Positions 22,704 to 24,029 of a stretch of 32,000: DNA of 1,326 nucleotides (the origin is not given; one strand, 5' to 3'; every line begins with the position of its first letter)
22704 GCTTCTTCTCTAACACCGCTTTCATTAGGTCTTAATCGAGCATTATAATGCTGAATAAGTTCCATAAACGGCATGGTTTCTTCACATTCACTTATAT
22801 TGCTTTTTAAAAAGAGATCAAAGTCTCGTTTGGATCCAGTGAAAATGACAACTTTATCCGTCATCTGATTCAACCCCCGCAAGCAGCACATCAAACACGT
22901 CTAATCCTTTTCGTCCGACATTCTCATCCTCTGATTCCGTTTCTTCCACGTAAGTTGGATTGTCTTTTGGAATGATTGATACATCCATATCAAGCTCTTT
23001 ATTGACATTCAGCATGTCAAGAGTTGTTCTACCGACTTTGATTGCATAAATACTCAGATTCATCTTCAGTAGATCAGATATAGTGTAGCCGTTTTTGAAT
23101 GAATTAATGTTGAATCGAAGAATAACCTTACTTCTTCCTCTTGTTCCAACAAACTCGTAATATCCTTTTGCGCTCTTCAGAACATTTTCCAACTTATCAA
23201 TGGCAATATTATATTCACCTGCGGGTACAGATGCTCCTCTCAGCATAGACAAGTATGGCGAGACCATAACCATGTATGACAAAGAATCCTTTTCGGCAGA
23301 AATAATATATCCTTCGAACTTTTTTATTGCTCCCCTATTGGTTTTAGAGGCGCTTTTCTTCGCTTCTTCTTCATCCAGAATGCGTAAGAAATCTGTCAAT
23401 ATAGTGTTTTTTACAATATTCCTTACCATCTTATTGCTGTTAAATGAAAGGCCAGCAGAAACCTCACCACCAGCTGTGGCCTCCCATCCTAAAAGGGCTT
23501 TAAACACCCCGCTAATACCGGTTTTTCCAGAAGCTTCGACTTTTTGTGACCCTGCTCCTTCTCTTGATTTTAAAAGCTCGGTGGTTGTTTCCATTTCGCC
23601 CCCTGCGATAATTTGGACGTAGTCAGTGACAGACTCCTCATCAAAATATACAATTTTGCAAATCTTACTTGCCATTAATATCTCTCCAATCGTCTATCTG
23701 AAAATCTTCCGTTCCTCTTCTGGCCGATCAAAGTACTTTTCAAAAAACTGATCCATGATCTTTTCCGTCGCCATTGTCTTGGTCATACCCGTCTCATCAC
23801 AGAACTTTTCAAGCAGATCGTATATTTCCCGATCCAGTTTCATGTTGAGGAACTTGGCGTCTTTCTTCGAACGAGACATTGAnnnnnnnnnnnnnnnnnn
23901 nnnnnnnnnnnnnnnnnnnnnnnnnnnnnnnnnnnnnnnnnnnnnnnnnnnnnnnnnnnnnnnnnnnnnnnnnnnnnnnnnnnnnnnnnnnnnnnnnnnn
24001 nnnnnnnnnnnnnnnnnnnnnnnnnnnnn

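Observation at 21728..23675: Translationally coupled pair: 273-aa unknown protein + single-ring ClpB-D2-like AAA+ (Dodola-like, or a new pair if it is not)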

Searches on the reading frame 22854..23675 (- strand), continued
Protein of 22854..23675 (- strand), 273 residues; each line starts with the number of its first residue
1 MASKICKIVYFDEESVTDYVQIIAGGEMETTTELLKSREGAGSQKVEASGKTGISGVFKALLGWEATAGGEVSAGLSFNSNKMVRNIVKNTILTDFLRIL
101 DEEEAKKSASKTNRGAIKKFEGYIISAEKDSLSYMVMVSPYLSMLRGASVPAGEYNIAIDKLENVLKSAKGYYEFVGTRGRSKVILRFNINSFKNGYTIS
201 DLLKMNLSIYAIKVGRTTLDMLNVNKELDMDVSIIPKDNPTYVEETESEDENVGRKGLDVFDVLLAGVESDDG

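Call 68: get_annotated_region(hit=H9, flank=3000)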
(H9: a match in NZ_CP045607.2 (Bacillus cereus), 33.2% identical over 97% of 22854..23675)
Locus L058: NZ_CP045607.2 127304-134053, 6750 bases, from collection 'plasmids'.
description: Bacillus cereus strain SB1 plasmid p1, complete sequence
organism: Bacillus cereus (NCBI taxid 1396)
taxonomy: Bacteria; Bacillota; Bacilli; Bacillales; Bacillaceae; Bacillus; Bacillus cereus
host: -; source: Whole organism,soil; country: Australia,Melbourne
typing (MOB-suite, as given by PLSDB): non-mobilizable; replicon rep_cluster_125; mating-pair formation MPF_T
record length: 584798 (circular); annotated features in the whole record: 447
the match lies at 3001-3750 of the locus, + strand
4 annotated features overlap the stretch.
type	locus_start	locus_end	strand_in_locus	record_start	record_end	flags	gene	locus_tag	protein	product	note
CDS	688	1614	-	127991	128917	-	-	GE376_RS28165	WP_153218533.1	hypothetical protein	-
CDS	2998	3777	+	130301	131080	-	-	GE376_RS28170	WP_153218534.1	DUF6414 family protein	-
CDS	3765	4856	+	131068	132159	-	-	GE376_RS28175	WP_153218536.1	AAA family ATPase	-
CDS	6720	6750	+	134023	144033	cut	-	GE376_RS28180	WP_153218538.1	type I polyketide synthase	-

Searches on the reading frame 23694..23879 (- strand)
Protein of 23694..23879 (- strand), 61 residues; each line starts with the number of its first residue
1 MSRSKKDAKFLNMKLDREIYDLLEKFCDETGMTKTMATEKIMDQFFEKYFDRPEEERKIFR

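Call 3: search_protein_families(library=pfam, proteins=[window:23694-23879:-], max_evalue=0.01)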
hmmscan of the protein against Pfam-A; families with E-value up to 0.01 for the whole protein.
window:23694-23879:- (61 aa): 1 family
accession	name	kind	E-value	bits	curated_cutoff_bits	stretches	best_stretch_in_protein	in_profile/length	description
PF10723.15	RepB-RCR_reg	-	0.0011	19.3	21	1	2-44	33-75/81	Replication regulatory protein RepB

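Call 4: search_protein_families(library=padloc, proteins=[window:23694-23879:-], max_evalue=0.01)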
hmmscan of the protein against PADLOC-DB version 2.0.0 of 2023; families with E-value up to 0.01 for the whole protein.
window:23694-23879:- (61 aa): 0 families

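Call 44: search_protein_families(library=phrogs, proteins=[window:23694-23879:-], max_evalue=0.01)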
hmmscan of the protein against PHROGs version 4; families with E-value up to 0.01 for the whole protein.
window:23694-23879:- (61 aa): 4 families
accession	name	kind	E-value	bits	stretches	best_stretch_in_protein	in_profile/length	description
phrog_17979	-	unknown function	0.0033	18.3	1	11-44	56-89/149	-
phrog_582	-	transcription regulation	0.004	18.4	1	2-48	51-97/105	Arc-like repressor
phrog_3896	-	unknown function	0.0045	18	1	3-47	15-59/62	-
phrog_876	-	transcription regulation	0.0099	16.4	1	8-57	67-116/239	transcriptional repressor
